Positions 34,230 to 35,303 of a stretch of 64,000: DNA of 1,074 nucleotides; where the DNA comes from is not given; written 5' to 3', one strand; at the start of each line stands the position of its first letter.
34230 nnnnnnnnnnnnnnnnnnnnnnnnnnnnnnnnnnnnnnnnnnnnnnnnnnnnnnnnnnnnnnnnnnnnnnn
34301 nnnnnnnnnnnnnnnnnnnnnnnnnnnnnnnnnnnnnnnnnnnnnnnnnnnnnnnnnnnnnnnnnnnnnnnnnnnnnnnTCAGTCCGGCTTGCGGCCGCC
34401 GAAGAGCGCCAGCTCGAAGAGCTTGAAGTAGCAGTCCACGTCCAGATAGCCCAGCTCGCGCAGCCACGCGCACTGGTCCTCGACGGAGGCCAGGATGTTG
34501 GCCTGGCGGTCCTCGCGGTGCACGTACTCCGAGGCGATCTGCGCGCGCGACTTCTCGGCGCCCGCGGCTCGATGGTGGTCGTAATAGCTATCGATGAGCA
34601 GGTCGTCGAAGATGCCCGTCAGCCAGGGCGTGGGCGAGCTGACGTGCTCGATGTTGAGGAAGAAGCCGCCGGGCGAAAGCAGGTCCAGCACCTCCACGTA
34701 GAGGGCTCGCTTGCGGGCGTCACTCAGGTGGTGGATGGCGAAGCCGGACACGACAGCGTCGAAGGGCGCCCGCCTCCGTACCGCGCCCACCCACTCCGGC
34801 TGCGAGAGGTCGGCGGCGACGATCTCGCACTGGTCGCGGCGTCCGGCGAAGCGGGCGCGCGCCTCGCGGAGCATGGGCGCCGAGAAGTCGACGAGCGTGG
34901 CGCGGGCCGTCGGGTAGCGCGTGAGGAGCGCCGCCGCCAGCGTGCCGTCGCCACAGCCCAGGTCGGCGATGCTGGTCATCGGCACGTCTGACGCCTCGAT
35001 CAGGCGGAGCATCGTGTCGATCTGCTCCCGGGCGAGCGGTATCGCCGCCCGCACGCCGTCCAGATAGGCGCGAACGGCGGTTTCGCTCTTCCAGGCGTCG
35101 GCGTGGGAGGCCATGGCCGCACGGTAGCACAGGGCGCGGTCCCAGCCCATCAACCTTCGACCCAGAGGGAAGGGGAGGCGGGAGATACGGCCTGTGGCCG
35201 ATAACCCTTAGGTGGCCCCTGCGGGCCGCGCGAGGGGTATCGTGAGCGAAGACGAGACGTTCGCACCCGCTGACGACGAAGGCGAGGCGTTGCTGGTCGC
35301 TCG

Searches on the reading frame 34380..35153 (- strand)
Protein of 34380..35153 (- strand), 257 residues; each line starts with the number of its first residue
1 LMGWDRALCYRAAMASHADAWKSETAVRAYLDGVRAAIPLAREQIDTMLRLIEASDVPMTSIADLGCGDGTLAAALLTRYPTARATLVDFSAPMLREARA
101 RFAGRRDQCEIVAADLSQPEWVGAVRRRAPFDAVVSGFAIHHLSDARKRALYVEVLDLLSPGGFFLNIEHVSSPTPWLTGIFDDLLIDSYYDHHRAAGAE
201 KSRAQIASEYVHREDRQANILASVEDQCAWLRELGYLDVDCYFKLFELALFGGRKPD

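Call 3: search_protein_families(library=pfam, proteins=[window:34380-35153:-], max_evalue=0.1)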
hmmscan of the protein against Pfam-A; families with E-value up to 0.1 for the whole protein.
window:34380-35153:- (257 aa): 10 families
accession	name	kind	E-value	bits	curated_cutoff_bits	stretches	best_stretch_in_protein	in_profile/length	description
PF13649.12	Methyltransf_25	-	4.9e-18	66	27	1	62-163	1-97/97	Methyltransferase domain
PF08242.18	Methyltransf_12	-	2.8e-17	63.7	30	1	64-165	2-98/98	Methyltransferase domain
PF08241.18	Methyltransf_11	-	1.9e-12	48.1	21.2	1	64-166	2-94/95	Methyltransferase domain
PF05175.20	MTS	-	9.2e-08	32.3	23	1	58-118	31-92/170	Methyltransferase small domain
PF13847.12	Methyltransf_31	-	3.5e-07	30.4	27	1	60-171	5-113/145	Methyltransferase domain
PF00891.24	Methyltransf_2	-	2.9e-06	27.2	22.3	1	50-174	53-171/210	O-methyltransferase domain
PF13489.12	Methyltransf_23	-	1.7e-05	25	27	1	50-169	15-118/164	Methyltransferase domain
PF01209.24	Ubie_methyltran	-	0.0001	22.2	20.1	1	60-173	49-157/233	ubiE/COQ5 methyltransferase family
PF02353.26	CMAS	-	0.012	15.4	27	1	61-167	65-164/273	Mycolic acid cyclopropane synthetase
PF03291.22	mRNA_G-N7_MeTrfase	-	0.039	13.5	26.6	1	61-166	64-179/315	mRNA (guanine-N(7))-methyltransferase domain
